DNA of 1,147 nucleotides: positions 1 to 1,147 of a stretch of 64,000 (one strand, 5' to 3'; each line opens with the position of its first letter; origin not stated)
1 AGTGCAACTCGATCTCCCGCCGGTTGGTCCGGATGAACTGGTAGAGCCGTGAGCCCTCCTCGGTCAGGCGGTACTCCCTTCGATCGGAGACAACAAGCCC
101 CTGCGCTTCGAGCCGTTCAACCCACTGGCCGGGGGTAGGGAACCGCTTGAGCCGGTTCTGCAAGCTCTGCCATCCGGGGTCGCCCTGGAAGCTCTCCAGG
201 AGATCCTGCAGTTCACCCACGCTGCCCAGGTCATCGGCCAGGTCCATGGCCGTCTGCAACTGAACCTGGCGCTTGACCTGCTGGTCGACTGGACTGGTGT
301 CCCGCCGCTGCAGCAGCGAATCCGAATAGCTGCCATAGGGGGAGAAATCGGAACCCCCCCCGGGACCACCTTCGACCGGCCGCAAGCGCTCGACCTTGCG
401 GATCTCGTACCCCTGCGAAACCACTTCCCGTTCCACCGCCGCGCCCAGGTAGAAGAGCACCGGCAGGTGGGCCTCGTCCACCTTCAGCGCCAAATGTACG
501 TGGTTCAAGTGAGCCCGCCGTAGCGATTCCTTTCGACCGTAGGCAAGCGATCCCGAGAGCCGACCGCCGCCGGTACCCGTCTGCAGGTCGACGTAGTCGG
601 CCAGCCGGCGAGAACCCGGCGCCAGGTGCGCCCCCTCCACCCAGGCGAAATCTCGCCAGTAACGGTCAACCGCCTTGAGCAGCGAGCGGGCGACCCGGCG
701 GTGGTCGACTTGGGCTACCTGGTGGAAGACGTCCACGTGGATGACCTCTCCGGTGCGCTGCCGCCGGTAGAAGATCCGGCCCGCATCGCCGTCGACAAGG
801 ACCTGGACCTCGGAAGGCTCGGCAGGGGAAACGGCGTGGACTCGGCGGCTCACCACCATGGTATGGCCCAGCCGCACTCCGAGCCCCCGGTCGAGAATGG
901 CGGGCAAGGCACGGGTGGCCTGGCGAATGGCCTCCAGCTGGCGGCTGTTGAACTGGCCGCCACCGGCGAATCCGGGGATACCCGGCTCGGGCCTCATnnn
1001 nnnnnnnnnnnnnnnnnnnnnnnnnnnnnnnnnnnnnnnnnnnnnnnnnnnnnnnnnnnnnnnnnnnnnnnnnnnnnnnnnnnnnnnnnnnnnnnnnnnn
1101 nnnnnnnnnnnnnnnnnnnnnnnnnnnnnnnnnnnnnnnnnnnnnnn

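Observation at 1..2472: ChlI/BchI-like AAA+ ATPase with no vWA partner, ATGA-coupled to an unknown protein carrying a C-terminal winged helix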

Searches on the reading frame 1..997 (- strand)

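Call 5: search_protein_families(library=pfam, proteins=[window:1-997:-], max_evalue=0.1)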
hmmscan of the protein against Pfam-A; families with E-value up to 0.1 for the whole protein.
window:1-997:- (332 aa): 1 family
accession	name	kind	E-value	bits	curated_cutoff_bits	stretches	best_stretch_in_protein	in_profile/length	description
PF14947.12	HTH_45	-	0.0045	17.4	25.5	1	291-327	38-74/77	Winged helix-turn-helix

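Call 6: search_protein_families(library=ncbifam, proteins=[window:1-997:-], max_evalue=0.1)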
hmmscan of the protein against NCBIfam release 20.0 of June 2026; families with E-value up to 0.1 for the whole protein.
window:1-997:- (332 aa): 1 family
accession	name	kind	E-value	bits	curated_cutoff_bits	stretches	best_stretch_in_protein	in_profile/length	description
NF053610.1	Sso10a_fam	subfamily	0.0094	16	60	1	291-318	36-63/64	Sso10a family chromatin protein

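Call 8: find_homologous_proteins(query=window:1-997:-)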
Query window:1-997:- (332 aa): 32 proteins with E <= 0.001 among 8000 candidates.
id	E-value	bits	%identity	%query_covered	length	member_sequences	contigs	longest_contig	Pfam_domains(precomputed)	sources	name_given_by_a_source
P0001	3.1e-126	439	67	89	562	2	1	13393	PF00092.35,PF13519.13,PF05762.21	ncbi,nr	ncbi:MAG TPA: hypothetical protein DEQ28_01045 [Clostridiales bacterium]|nr:hypothetical protein [Cl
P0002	1.5e-67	247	46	91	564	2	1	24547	PF13519.13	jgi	jgi:magnesium chelatase subunit D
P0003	5.6e-63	232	46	86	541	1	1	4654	PF00092.35,PF13519.13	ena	-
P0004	3.3e-55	206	42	90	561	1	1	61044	PF00092.35,PF13519.13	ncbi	ncbi:MAG: vWA domain-containing protein [Bacillota bacterium]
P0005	4.4e-54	202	38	94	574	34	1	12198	PF00092.35,PF13519.13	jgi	jgi:magnesium chelatase subunit D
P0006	1.0e-52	198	39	94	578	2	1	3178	PF00092.35,PF13519.13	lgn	-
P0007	2.3e-52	197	40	91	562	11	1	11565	PF00092.35,PF13519.13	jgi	-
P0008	4.2e-52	196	40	89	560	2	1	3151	PF00092.35,PF13519.13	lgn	-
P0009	9.9e-51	191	39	89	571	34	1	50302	PF00092.35,PF13519.13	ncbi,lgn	-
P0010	1.8e-50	190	39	90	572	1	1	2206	PF00092.35,PF13519.13,PF05762.21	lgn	-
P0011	3.8e-50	189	38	89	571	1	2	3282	PF00092.35,PF13519.13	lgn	-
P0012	7.0e-50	189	36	96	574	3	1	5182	PF00092.35,PF13519.13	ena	-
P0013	1.3e-49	188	38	89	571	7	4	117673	PF00092.35,PF13519.13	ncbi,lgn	ncbi:MAG: vWA domain-containing protein [Bacillota bacterium]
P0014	1.5e-49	187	37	87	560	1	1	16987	PF00092.35,PF13519.13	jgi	jgi:magnesium chelatase subunit D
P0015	3.9e-49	186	37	88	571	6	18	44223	PF00092.35,PF13519.13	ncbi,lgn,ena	-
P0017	1.2e-47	181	42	88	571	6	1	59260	PF13768.13,PF00092.35,PF13519.13,PF05762.21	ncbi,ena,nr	ncbi:MAG TPA: VWA domain-containing protein [Firmicutes bacterium]|nr:VWA domain-containing protein 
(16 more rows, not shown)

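Call 11: find_encoding_contigs(protein=P0001, flank=10000, max_places=3)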
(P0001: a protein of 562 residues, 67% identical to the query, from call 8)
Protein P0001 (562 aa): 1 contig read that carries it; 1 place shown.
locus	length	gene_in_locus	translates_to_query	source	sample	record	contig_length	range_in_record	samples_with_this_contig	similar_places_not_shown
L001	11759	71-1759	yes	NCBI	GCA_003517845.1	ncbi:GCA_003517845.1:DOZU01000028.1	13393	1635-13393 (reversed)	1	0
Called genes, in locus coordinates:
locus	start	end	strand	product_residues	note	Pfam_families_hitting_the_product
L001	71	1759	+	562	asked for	PF05762:VWA_CoxE (faint), PF00092:VWA, PF13519:VWA_2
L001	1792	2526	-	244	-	PF13489:Methyltransf_23, PF08241:Methyltransf_11, PF08242:Methyltransf_12, PF13649:Methyltransf_25, PF13847:Methyltransf_31 (weak)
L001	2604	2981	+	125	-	PF06305:LapA_dom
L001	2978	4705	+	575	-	PF01368:DHH, PF02272:DHHA1, PF17768:RecJ_OB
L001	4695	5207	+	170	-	PF00156:Pribosyltran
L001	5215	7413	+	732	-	PF01966:HD, PF13328:HD_4, PF04607:RelA_SpoT, PF02824:TGS, PF19296:RelA_AH, PF28438:RelA_RIS, PF01842:ACT, PF13291:ACT_4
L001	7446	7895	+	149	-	PF02580:Tyr_Deacylase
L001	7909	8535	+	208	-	PF00753:Lactamase_B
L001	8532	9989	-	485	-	PF02517:Rce1-like (weak)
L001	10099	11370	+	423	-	PF13393:tRNA-synt_His, PF00587:tRNA-synt_2b, PF13393:tRNA-synt_His, PF03129:HGTP_anticodon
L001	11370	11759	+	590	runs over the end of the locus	PF01336:tRNA_anti-codon, PF00152:tRNA-synt_2, PF02938:GAD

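Call 12: find_encoding_contigs(protein=P0013, flank=10000, max_places=3)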
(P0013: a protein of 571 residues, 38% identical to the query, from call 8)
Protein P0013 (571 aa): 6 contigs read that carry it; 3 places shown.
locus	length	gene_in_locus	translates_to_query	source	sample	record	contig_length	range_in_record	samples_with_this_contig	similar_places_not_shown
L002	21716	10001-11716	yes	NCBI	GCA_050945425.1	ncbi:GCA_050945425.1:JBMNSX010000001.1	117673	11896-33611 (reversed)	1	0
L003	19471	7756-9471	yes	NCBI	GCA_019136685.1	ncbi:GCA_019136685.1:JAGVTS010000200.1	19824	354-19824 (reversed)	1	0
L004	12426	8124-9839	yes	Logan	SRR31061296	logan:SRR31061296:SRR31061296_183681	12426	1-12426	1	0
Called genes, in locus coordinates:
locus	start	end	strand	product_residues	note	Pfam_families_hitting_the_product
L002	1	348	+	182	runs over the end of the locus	PF02130:YbeY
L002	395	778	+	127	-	PF01219:DAGK_prokar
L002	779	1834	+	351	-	PF05949:DUF881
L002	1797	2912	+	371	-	PF05949:DUF881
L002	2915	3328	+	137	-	PF08211:dCMP_cyt_deam_2, PF00383:dCMP_cyt_deam_1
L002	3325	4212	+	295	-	PF00350:Dynamin_N (weak), PF01926:MMR_HSR1, PF02421:FeoB_N, PF03193:RsgA_GTPase (faint), PF04548:AIG1 (faint), PF00009:GTP_EFTU (weak), PF07650:KH_2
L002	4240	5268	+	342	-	PF02547:Queuosine_synth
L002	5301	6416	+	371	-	PF01702:TGT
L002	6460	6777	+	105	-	PF02699:YajC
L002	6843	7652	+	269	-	-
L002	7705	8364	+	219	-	PF01966:HD (weak)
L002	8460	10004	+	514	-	PF17863:AAA_lid_2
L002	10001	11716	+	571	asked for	PF00092:VWA, PF13519:VWA_2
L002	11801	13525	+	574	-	PF01368:DHH, PF02272:DHHA1, PF17768:RecJ_OB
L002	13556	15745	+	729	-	PF13328:HD_4, PF01966:HD, PF04607:RelA_SpoT, PF02824:TGS, PF19296:RelA_AH, PF28438:RelA_RIS, PF13291:ACT_4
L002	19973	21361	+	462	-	PF05496:RuvB_N, PF01078:Mg_chelatase (faint), PF13173:AAA_14 (weak), PF13191:AAA_16 (faint), PF00004:AAA, PF07728:AAA_5 (weak), PF16193:AAA_assoc_2, PF12002:MgsA_C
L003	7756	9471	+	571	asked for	PF00092:VWA, PF13519:VWA_2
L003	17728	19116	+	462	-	PF05496:RuvB_N, PF01078:Mg_chelatase (faint), PF13173:AAA_14 (weak), PF13191:AAA_16 (faint), PF00004:AAA, PF07728:AAA_5 (weak), PF16193:AAA_assoc_2, PF12002:MgsA_C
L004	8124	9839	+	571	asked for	PF00092:VWA, PF13519:VWA_2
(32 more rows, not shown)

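Call 17: find_related_loci(query=A1, collection=genome_contigs, flank=10000)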
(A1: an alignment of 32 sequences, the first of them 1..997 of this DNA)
Query A1 (332 aa) in genome_contigs; peptide patterns used: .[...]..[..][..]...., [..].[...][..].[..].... (x = any residue, [..] = any of these).
599 stretches matched a pattern (row limit reached: there are more); 125 encode a relative of the query (tblastn E <= 1e-3); the best 80 are kept; 80 distinct loci.
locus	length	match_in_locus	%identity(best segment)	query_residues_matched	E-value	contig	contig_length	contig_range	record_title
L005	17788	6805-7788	72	1-331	4e-157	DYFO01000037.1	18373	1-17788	MAG TPA_asm: Symbiobacterium thermophilum isolate BE2011_68_19 Afr_mines_BE2011_881_length_18373_cov_7_755650, whole gen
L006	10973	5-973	64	9-331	1e-138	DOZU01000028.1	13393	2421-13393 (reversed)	MAG TPA_asm: Clostridiales bacterium isolate UBA8125 contig_2063, whole genome shotgun sequence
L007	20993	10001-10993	65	1-331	3e-135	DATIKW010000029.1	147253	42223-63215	MAG TPA_asm: Bacillota bacterium isolate SMAG_U15728 k141_55656, whole genome shotgun sequence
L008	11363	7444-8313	46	31-332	7e-77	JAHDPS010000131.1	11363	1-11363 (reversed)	MAG: Bacillota bacterium isolate SM1-B18.1 k141_36421, whole genome shotgun sequence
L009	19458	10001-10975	44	33-331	8e-73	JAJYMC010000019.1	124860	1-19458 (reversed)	MAG: Bacillota bacterium isolate DBS2-4.bin104 NODE_178_length_124860_cov_2.37654, whole genome shotgun sequence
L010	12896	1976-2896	45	35-331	4e-71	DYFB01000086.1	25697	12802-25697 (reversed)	MAG TPA_asm: Symbiobacterium sp. isolate Tomsk_70_12_70_12 Tomsk_k141_74131, whole genome shotgun sequence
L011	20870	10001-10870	45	31-332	2e-75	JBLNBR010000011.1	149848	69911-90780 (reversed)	MAG: Ignavibacteriales bacterium isolate MAG146 PRJNA950955_bin8_renamed_10, whole genome shotgun sequence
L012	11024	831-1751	48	35-331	6e-67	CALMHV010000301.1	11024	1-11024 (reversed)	MAG TPA_asm: uncultured Firmicutes bacterium isolate ERR2868533_bin.32_CONCOCT_v1.1_MAG genome assembly, contig: ERZ8411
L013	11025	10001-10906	45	22-331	2e-65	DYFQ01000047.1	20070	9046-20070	MAG TPA_asm: Symbiobacterium thermophilum isolate BE2011_3_71_10 Afr_mines_BE2011_801_length_20070_cov_3_703822, whole g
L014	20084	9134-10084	41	5-330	2e-64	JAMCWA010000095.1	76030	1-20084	MAG: Bacillota bacterium isolate FK_Sedi_B_Bin.70 NODE_701_length_76030_cov_3.79961, whole genome shotgun sequence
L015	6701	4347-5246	39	35-330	7e-63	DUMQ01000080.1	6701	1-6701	MAG TPA_asm: Bacillota bacterium isolate AS04akNAM_80 35054_AS04, whole genome shotgun sequence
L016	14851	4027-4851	39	37-331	2e-62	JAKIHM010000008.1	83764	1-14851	Thermovorax subterraneus strain DSM 21563 Scaffold8_1, whole genome shotgun sequence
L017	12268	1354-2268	38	34-332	6e-62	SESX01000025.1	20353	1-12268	MAG: Candidatus Acetocimmeria pyornia isolate JdFRolivine-5 25, whole genome shotgun sequence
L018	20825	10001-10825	38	35-330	3e-61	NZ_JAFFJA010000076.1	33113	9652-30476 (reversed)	Tepidanaerobacter sp. GT38 sequence076, whole genome shotgun sequence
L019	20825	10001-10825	40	37-331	8e-61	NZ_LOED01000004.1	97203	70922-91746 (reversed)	Fervidicola ferrireducens strain Y170 AN618_contig000004, whole genome shotgun sequence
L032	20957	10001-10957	40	16-332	7e-55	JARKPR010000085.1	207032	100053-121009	MAG: Selenomonadales bacterium isolate D180_maxbin.015 k141_170352, whole genome shotgun sequence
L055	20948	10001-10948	33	16-330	2e-50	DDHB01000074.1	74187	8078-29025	MAG TPA_asm: Sporomusaceae bacterium UBA1887 UBA1887_contig_1520, whole genome shotgun sequence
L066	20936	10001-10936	37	31-330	4e-48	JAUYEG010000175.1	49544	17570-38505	MAG: Bacillota bacterium isolate C20_metabat.bin.97_sub C20_k141_377686, whole genome shotgun sequence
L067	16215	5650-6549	36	35-330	4e-48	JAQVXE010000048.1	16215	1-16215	MAG: Bacillota bacterium isolate STF2_119 NODE_9506_length_16215_cov_7.178642_Sandtown_F2, whole genome shotgun sequence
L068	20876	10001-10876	37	40-330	5e-48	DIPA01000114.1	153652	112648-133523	MAG TPA_asm: Firmicutes bacterium UBA5500 UBA5500_contig_4741, whole genome shotgun sequence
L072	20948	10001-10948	32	16-330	2e-47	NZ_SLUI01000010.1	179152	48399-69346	Anaerospora hongkongensis strain DSM 15969 Ga0310510_110, whole genome shotgun sequence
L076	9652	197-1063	37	40-325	2e-46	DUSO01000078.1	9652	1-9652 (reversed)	MAG TPA_asm: Bacillota bacterium isolate AS04akNAM_35 31727_AS04, whole genome shotgun sequence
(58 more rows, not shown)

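Call 21: predict_structure(alignment_id=A1)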
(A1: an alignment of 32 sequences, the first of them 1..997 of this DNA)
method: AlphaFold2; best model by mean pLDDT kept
length: 332 residues; sequences in the alignment: 32
mean_pLDDT: 86.6   pTM: 0.76
mean pLDDT of the five models: 86.6, 85.3, 85.2, 85.0, 84.5
residues with pLDDT >= 90: 190; 70-90: 99; 50-70: 33; < 50: 10
segments of 3 or more residues with pLDDT < 50: 6-12
pLDDT, mean of each block of 10 residues (from residue 1): 48 72 92 95 95 93 94 91 96 97 95 80 55 92 92 88 96 93 95 96 93 65 76 65 87 93 95 80 87 87 86 93 96 89
secondary structure, 60 per line:
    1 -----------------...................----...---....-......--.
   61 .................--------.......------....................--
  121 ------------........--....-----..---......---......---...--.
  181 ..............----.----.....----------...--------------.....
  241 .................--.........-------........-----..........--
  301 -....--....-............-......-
elements in order: H18-36 E41-43 E47-50 E52-57 E60-71 H72-77 E86-92 H99-118 E136-140 E143-146 H157-162 E166-171 H180-194 E204-208 H236-257 H260-268 H276-283 H289-298 E302-305 E308-311 H313-324 H326-331

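Call 27: search_protein_families(library=pfam, proteins=[P0001, P0013, P0017], max_evalue=0.01)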
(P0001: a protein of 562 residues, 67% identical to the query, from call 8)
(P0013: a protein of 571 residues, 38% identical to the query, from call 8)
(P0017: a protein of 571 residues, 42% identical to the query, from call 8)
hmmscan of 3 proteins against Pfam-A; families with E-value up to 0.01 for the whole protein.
P0001 (562 aa): 4 families
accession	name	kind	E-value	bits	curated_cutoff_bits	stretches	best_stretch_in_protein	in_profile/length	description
PF13519.12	VWA_2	-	2.1e-15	57.7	27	1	389-486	2-106/107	von Willebrand factor type A domain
PF00092.34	VWA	-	6.6e-09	36.7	23.8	1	387-540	1-159/174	von Willebrand factor type A domain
PF05762.20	VWA_CoxE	-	1.7e-05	24.8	26.4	1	373-508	45-178/222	VWA domain containing CoxE-like protein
PF01882.25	DUF58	-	0.00013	21.7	23.4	1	380-511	30-160/216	Protein of unknown function DUF58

P0013 (571 aa): 3 families
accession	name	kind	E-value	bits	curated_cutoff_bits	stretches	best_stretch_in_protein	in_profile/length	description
PF00092.34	VWA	-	1.5e-10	42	23.8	1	396-555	1-167/174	von Willebrand factor type A domain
PF13519.12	VWA_2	-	2.5e-10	41.4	27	1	398-495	2-106/107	von Willebrand factor type A domain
PF05762.20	VWA_CoxE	-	0.00093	19.1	26.4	1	384-496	47-160/222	VWA domain containing CoxE-like protein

P0017 (571 aa): 4 families
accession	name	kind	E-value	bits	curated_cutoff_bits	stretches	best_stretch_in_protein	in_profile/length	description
PF13519.12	VWA_2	-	7.1e-10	39.9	27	1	398-496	1-106/107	von Willebrand factor type A domain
PF05762.20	VWA_CoxE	-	2.6e-09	37.3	26.4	1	354-499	24-162/222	VWA domain containing CoxE-like protein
PF13768.12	VWA_3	-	1e-07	32.6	27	1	397-550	2-155/155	von Willebrand factor type A domain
PF00092.34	VWA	-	1.6e-05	25.7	23.8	1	398-541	2-151/174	von Willebrand factor type A domain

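Call 50: search_protein_families(library=padloc, proteins=[P0001, P0013], max_evalue=0.01)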
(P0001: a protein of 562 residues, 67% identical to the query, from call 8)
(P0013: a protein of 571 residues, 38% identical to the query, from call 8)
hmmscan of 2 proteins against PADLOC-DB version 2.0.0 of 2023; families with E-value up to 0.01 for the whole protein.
P0001 (562 aa): 0 families

P0013 (571 aa): 0 families

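Call 58: search_protein_families(library=pfam, proteins=[L072:11895-15482:+, L068:4640-7735:+, L066:6979-8070:+, L076:1922-2344:+, L067:3095-3823:+, L032:7008-8021:+, L055:8074-8550:+], max_evalue=0.0001)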
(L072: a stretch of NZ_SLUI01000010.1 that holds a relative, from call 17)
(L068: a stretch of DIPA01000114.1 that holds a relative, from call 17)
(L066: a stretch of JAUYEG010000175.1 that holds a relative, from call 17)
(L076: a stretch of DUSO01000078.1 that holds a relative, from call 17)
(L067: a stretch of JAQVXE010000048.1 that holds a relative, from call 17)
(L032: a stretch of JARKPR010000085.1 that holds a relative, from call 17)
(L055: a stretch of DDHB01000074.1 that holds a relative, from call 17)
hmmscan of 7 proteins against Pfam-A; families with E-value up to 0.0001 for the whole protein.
L072:11895-15482:+ (1195 aa): 7 families
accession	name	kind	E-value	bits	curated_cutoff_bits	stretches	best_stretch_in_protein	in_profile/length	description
PF01368.27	DHH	-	5.9e-30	104.6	28.1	1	86-235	1-125/125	DHH family, N-terminal domain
PF17768.7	RecJ_OB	-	2e-29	102.2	27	1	458-564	1-107/107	RecJ OB domain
PF00271.37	Helicase_C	-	1.9e-23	83.2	23.5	1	924-1034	2-110/110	Helicase conserved C-terminal domain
PF00270.35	DEAD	-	1.6e-22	80.4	26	1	723-890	3-163/167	DEAD/DEAH box helicase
PF02272.25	DHHA1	-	4.8e-17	62.7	25.9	1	351-442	3-99/102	DHHA1 domain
PF08797.16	HIRAN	-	2.5e-13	50.1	24.7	1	598-666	5-70/96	HIRAN domain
PF04851.21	ResIII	-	6.2e-10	39.7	22.5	1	721-886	5-162/164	Type III restriction enzyme, res subunit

L068:4640-7735:+ (1031 aa): 6 families
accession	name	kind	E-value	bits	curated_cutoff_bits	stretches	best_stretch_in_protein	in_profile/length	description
PF00133.28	tRNA-synt_1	-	5.5e-140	467.2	22.7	2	321-712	158-411/414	tRNA synthetases class I (I, L, M and V)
PF08264.19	Anticodon_1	-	1e-47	162.2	25.1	1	758-902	1-144/148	Anticodon-binding domain of tRNA ligase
PF10458.14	Val_tRNA-synt_C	-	3.5e-20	72.5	25.9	1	965-1029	1-65/66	Valyl tRNA synthetase tRNA binding arm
PF09334.17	tRNA-synt_1g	-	3.3e-19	69.3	20.1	2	634-724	288-376/391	tRNA synthetases class I (M)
PF13603.12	tRNA-synt_1_2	-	6.2e-10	39.3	25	1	394-454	86-146/185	Leucyl-tRNA synthetase, editing domain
PF01406.26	tRNA-synt_1e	-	8.1e-06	25.8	27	0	636-720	215-297/301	tRNA synthetases class I (C) catalytic domain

L066:6979-8070:+ (363 aa): 2 families
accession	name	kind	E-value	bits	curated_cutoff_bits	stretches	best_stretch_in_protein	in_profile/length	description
PF02355.23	SecD_SecF_C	-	1.4e-66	224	20.5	1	117-294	13-188/189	Protein export membrane protein SecD/SecF, C-terminal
PF07549.19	Sec_GG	-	3.1e-08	33.3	20.3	1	35-60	2-27/28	SecD/SecF GG Motif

L076:1922-2344:+ (140 aa): 1 family
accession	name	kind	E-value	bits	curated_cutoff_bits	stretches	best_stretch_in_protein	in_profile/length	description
PF06305.16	LapA_dom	-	2.1e-14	53.6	28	1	40-101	1-62/64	Lipopolysaccharide assembly protein A domain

L067:3095-3823:+ (242 aa): 1 family
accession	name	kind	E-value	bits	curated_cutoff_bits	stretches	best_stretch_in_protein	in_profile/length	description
PF01966.28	HD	-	4.1e-05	24.3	22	1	57-156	2-114/116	HD domain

L032:7008-8021:+ (337 aa): 0 families

L055:8074-8550:+ (158 aa): 1 family
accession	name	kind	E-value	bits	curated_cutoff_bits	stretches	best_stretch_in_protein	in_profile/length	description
PF04306.18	DUF456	-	1.5e-12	48.4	29.4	1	23-155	1-137/139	Protein of unknown function (DUF456)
